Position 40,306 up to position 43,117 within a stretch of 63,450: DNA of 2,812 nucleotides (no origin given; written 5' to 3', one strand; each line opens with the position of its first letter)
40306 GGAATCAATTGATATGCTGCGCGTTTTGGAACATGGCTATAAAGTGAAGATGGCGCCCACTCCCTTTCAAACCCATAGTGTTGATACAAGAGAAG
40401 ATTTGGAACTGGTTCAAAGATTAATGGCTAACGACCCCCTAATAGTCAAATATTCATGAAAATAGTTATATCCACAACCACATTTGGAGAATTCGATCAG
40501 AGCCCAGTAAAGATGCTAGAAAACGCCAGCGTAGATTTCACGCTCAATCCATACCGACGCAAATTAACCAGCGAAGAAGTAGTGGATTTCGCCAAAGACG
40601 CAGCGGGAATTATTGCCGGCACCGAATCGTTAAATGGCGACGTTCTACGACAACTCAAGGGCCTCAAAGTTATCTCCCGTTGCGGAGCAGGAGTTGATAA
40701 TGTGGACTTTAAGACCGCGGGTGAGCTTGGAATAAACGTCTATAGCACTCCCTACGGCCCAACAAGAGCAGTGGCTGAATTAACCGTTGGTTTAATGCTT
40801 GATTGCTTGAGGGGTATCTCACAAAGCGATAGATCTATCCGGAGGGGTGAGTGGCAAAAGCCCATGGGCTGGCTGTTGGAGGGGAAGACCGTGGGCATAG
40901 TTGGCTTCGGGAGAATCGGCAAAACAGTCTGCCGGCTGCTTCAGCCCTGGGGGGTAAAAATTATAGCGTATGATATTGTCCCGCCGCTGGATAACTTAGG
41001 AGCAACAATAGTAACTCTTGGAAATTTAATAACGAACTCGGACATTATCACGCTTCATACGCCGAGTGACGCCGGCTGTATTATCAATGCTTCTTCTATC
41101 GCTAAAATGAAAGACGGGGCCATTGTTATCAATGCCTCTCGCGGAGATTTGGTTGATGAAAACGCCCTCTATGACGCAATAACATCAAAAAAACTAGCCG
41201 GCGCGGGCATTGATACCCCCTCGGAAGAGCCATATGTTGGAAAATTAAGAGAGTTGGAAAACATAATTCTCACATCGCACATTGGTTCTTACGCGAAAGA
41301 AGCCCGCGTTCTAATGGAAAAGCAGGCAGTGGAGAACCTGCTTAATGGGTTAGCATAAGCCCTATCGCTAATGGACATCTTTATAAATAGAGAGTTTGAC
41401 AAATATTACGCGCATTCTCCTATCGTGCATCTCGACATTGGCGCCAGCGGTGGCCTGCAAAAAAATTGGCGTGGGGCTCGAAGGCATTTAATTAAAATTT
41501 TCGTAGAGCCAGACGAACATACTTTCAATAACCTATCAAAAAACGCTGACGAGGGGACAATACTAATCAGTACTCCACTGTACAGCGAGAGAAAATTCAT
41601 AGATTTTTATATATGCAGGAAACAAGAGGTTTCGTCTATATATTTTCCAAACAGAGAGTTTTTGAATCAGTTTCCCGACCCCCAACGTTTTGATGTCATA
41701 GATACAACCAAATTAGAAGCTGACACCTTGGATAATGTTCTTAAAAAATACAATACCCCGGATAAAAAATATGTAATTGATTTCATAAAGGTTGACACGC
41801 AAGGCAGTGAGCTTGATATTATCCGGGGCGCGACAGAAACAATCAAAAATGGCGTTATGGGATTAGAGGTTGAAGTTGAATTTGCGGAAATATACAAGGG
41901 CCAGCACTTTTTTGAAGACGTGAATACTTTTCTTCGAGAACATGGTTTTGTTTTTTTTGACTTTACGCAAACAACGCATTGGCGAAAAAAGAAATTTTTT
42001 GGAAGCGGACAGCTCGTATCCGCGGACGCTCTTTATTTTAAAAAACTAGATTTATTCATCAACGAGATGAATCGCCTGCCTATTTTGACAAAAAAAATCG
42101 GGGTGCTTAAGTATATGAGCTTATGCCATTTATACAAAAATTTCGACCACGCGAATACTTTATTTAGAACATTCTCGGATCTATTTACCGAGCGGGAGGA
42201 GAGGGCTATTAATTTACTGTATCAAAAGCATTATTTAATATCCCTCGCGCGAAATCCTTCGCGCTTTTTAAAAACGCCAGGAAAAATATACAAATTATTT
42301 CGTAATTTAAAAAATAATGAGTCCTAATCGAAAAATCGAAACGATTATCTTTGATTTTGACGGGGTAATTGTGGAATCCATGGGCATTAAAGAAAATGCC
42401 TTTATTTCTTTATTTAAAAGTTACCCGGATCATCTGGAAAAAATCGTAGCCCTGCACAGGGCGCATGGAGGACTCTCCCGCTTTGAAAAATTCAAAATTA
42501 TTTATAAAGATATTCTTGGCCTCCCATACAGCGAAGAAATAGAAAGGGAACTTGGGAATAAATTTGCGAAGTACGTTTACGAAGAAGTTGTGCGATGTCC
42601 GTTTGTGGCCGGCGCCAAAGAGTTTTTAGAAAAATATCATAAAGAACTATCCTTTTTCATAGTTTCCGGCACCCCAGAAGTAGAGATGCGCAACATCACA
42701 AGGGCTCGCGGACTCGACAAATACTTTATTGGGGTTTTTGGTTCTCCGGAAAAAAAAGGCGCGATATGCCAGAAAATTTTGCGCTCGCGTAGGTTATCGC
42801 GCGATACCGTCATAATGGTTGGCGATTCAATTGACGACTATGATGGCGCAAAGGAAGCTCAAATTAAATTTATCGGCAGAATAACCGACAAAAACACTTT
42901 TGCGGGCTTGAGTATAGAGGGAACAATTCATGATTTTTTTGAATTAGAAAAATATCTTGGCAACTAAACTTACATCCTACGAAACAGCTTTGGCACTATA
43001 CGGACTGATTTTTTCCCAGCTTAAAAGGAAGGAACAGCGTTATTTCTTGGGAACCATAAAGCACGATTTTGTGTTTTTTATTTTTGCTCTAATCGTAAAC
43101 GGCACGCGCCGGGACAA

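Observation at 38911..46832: Divergent block pairing a pyruvate aldolase with a KdsB-like CMP-transferase: candidate PEP-independent keto-deoxy sugar acid pathway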

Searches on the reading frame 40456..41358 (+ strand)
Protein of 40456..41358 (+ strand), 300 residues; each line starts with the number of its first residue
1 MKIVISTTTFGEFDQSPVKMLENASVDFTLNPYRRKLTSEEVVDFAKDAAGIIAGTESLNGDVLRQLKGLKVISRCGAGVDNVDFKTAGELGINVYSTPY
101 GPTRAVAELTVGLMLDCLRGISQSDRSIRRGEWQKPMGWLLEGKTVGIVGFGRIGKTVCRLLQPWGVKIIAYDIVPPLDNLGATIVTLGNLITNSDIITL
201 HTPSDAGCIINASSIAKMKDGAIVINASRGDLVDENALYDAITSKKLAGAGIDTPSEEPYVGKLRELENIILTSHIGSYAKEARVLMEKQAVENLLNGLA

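Call 3: search_protein_families(library=pfam, proteins=[window:40456-41358:+], max_evalue=0.01)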
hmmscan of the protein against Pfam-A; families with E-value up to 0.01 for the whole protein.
window:40456-41358:+ (300 aa): 4 families
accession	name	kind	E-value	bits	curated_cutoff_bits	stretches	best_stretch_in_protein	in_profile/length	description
PF02826.25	2-Hacid_dh_C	-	1.7e-49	168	25.1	1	111-277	1-178/178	D-isomer specific 2-hydroxyacid dehydrogenase, NAD binding domain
PF00389.36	2-Hacid_dh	-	6.5e-25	87.8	24.6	1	14-298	8-123/134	D-isomer specific 2-hydroxyacid dehydrogenase, catalytic domain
PF00670.27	AdoHcyase_NAD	-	1.3e-07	32.4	27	1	139-229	19-111/162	S-adenosyl-L-homocysteine hydrolase, NAD binding domain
PF00044.30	Gp_dh_N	-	0.0058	17.3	31.7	1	145-164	2-21/101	Glyceraldehyde 3-phosphate dehydrogenase, NAD binding domain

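Call 4: search_protein_families(library=ncbifam, proteins=[window:40456-41358:+], max_evalue=0.01)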
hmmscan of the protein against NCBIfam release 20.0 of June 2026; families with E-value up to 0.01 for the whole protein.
window:40456-41358:+ (300 aa): 27 families (the best 25 are shown)
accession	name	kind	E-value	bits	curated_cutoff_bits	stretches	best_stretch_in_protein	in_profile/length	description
TIGR01327.1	PGDH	equivalog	4.1e-64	217.2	454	1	15-297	10-299/525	phosphoglycerate dehydrogenase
NF008759.0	PRK11790.1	equivalog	1e-53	182.6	404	1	15-294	22-312/410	phosphoglycerate dehydrogenase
NF009714.1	PRK13243.1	equivalog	2.1e-51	175.2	455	1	29-296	26-310/332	glyoxylate reductase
NF005069.0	PRK06487.1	equivalog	6.7e-42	143.7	448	1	33-295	34-307/320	2-hydroxyacid dehydrogenase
NF000492.1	vanH_gen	exception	5e-38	130.9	540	1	35-261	29-273/312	D-lactate dehydrogenase VanH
NF011938.0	PRK15409.1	equivalog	1.6e-37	129.2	492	1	38-299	35-309/324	glyoxylate/hydroxypyruvate reductase GhrB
NF006263.0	PRK08410.1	equivalog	4.5e-37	128.1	389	1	6-295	7-303/311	D-2-hydroxyacid dehydrogenase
NF005387.0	PRK06932.1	equivalog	6.5e-35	120.6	492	1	36-289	32-301/314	2-hydroxyacid dehydrogenase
NF000371.1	vanH_Agroup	exception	1.2e-32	113.4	700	1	68-255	70-257/322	VanH-A/VanH-Pt family D-lactate dehydrogenase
NF005750.0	PRK07574.1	equivalog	4.6e-31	108.2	329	1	64-289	109-347/386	NAD-dependent formate dehydrogenase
NF000004.1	vanH-D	exception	5.3e-30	104.6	550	1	67-255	68-258/323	D-lactate dehydrogenase VanH-D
NF006374.0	PRK08605.1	subfamily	1.6e-28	99.7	356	1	34-260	32-269/332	D-lactate dehydrogenase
NF000151.1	vanH-Ac1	exception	3.3e-28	99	750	1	64-254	95-287/351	D-lactate dehydrogenase VanH-Ac1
NF000128.1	vanH-Sc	exception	1.9e-26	93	650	1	64-255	79-272/337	D-lactate dehydrogenase VanH-Sc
NF009127.0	PRK12480.1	equivalog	3e-26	92.2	579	1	35-258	32-264/330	D-lactate dehydrogenase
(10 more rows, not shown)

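Call 73: search_solved_structures(query=window:40456-41358:+, max_evalue=1e-25, show_alignments=1)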
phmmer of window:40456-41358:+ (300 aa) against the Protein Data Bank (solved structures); distinct sequences matched with E-value up to 1e-25: 88 (the best 60 are shown).
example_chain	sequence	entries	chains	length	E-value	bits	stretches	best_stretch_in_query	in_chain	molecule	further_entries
1wwk_A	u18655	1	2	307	7.8e-50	173.2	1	16-287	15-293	phosphoglycerate dehydrogenase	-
7ewh_A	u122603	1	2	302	3.7e-45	157.8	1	34-285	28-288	D-3-phosphoglycerate dehydrogenase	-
5n6c_A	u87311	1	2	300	3.7e-45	157.8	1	34-285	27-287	D-3-phosphoglycerate dehydrogenase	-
6plf_A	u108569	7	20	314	4e-45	157.7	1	34-285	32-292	D-3-phosphoglycerate dehydrogenase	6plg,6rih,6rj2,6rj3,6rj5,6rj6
7dkm_A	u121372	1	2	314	4.1e-45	157.6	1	34-285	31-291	D-3-phosphoglycerate dehydrogenase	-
6cwa_A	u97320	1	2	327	4.4e-45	157.6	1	34-285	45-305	D-3-phosphoglycerate dehydrogenase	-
2g76_A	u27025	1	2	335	4.6e-45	157.5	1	34-285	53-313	D-3-phosphoglycerate dehydrogenase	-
7cvp_A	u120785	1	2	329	4.7e-45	157.5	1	34-285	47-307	D-3-phosphoglycerate dehydrogenase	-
2p9g_A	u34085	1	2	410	4.7e-41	144.3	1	33-285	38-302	D-3-phosphoglycerate dehydrogenase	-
2p9c_A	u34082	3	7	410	4.8e-41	144.3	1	33-285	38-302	D-3-phosphoglycerate dehydrogenase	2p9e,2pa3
2ekl_A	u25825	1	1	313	1.3e-40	142.9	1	33-299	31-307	D-3-phosphoglycerate dehydrogenase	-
3ddn_A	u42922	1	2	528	3e-40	141.7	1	51-285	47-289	D-3-phosphoglycerate dehydrogenase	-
1ygy_A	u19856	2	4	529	3e-40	141.7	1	51-285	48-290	D-3-phosphoglycerate dehydrogenase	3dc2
1psd_A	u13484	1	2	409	3.7e-40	141.4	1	33-285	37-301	D-3-PHOSPHOGLYCERATE DEHYDROGENASE (PHOSPHOGLYCERATE DEHYDROGENASE)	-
1yba_A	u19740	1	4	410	3.7e-40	141.4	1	33-285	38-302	D-3-phosphoglycerate dehydrogenase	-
9m0t_A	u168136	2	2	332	2.7e-32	115.6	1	37-297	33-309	Probable 2-ketogluconate reductase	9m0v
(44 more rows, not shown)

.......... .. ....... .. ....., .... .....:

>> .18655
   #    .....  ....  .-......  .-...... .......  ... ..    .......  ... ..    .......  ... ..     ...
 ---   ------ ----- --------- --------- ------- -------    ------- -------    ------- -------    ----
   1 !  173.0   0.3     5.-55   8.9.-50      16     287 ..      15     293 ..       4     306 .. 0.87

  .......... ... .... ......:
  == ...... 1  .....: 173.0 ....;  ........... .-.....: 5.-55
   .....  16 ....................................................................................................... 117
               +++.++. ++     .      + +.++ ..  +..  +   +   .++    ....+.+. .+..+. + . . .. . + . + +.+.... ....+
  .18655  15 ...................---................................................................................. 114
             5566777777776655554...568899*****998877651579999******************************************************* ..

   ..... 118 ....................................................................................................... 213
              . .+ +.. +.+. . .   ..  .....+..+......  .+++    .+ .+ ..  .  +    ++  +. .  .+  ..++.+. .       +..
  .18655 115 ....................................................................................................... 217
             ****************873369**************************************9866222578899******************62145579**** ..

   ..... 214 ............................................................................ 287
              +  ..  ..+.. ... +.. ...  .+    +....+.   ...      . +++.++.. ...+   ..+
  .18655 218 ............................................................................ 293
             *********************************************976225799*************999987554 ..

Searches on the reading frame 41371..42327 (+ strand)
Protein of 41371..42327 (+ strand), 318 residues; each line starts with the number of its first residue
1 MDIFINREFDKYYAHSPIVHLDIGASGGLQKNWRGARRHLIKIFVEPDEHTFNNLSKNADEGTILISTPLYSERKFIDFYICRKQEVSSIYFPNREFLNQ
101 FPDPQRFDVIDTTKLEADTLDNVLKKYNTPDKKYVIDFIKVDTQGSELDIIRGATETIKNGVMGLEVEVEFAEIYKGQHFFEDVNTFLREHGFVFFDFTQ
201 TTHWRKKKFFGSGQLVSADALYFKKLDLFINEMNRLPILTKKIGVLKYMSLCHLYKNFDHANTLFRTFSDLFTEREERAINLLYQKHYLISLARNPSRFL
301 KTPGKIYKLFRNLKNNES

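Call 3: search_protein_families(library=pfam, proteins=[window:41371-42327:+], max_evalue=0.01)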
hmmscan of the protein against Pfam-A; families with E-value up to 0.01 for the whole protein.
window:41371-42327:+ (318 aa): 1 family
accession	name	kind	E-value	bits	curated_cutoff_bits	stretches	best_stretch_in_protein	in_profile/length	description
PF05050.19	Methyltransf_21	-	4.9e-16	59.8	22.7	1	40-195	26-173/173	Methyltransferase FkbM domain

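Call 4: search_protein_families(library=ncbifam, proteins=[window:41371-42327:+], max_evalue=0.01)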
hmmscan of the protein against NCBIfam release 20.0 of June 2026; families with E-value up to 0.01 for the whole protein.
window:41371-42327:+ (318 aa): 1 family
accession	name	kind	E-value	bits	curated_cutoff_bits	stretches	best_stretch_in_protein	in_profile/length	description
TIGR01444.1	fkbM_fam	subfamily_domain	1.4e-11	45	37.7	1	20-169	2-142/143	FkbM family methyltransferase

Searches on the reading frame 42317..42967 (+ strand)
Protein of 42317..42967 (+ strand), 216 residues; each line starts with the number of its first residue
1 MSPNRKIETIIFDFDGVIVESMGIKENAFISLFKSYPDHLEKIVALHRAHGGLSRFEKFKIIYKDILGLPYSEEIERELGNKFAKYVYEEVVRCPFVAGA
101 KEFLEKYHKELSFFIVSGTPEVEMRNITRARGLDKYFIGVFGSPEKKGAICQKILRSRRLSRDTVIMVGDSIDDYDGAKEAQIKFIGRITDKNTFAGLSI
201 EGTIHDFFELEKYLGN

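Call 3: search_protein_families(library=pfam, proteins=[window:42317-42967:+], max_evalue=0.01)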
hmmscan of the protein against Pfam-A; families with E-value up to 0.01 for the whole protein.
window:42317-42967:+ (216 aa): 5 families
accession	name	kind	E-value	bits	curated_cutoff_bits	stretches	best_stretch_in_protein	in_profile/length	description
PF13419.12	HAD_2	-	2.7e-16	60.7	23.8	1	10-187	1-177/178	Haloacid dehalogenase-like hydrolase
PF00702.32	Hydrolase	-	1.4e-13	52.1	26.4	1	7-181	1-190/191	haloacid dehalogenase-like hydrolase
PF12710.13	HAD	-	6.1e-08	33.7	27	1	10-178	1-188/189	haloacid dehalogenase-like hydrolase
PF13242.12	Hydrolase_like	-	0.0016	18.7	22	1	153-187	12-47/75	HAD-hyrolase-like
PF06888.18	Put_Phosphatase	-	0.0064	16.4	27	0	85-145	64-124/234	Putative Phosphatase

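Call 4: search_protein_families(library=ncbifam, proteins=[window:42317-42967:+], max_evalue=0.01)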
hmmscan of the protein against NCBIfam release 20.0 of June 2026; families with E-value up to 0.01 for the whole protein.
window:42317-42967:+ (216 aa): 21 families
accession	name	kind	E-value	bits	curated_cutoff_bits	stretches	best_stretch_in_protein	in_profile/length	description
TIGR01549.1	HAD-SF-IA-v1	subfamily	2.7e-08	34.4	23.3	1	95-182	62-149/149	HAD-IA family hydrolase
TIGR02254.1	YjjG_YfnB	equivalog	2.8e-07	30.3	159.9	1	76-188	81-196/223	YjjG family noncanonical pyrimidine nucleotidase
TIGR01454.1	AHBA_synth_RP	hypoth_equivalog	9.9e-07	28.6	246.65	1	10-187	1-173/205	AHBA synthesis associated protein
TIGR02009.1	PGMB-YQAB-SF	subfamily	1.6e-06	28.4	153.35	1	7-137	1-130/186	beta-phosphoglucomutase family hydrolase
NF007854.0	PRK10563.1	equivalog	2.3e-06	27.4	211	1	6-137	3-128/221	6-phosphogluconate phosphatase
TIGR01488.1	HAD-SF-IB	subfamily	2.5e-06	27.6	45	1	10-174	2-170/177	HAD-IB family phosphatase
NF009695.0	PRK13222.1-2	equivalog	3.3e-05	23.5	225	1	5-187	4-192/226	phosphoglycolate phosphatase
NF053653.1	InDiPhoBT2121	equivalog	0.00025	20.7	245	1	8-122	2-114/216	inorganic diphosphatase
NF009804.0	PRK13288.1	equivalog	0.00038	20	218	1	6-184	2-177/215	pyrophosphatase PpaX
NF007103.0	PRK09552.1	equivalog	0.0005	19.8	292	0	150-185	147-183/220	2-hydroxy-3-keto-5-methylthiopentenyl-1-phosphate phosphatase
TIGR01662.1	HAD-SF-IIIA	subfamily_domain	0.0008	19.5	44.6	0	127-185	70-135/141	HAD-IIIA family hydrolase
TIGR01491.1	HAD-SF-IB-PSPlk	hypoth_equivalog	0.00099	18.9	151.9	0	143-184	144-185/201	phosphoserine phosphatase-like hydrolase, archaeal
TIGR01509.1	HAD-SF-IA-v3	subfamily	0.0012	19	29.4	0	93-186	63-152/154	HAD-IA family hydrolase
TIGR01525.1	ATPase-IB_hvy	subfamily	0.0012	17.8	346.25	1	99-177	391-466/560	heavy metal translocating P-type ATPase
TIGR00338.1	serB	equivalog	0.0015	18.2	144.15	0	145-184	151-190/219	phosphoserine phosphatase SerB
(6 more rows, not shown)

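Call 74: search_solved_structures(query=window:42317-42967:+, max_evalue=0.00001)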
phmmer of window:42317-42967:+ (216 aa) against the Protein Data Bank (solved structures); distinct sequences matched with E-value up to 0.00001: 1.
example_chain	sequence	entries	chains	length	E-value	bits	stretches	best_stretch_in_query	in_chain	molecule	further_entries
3kbb_A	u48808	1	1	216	7e-07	32.8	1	8-187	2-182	Phosphorylated carbohydrates phosphatase TM_1254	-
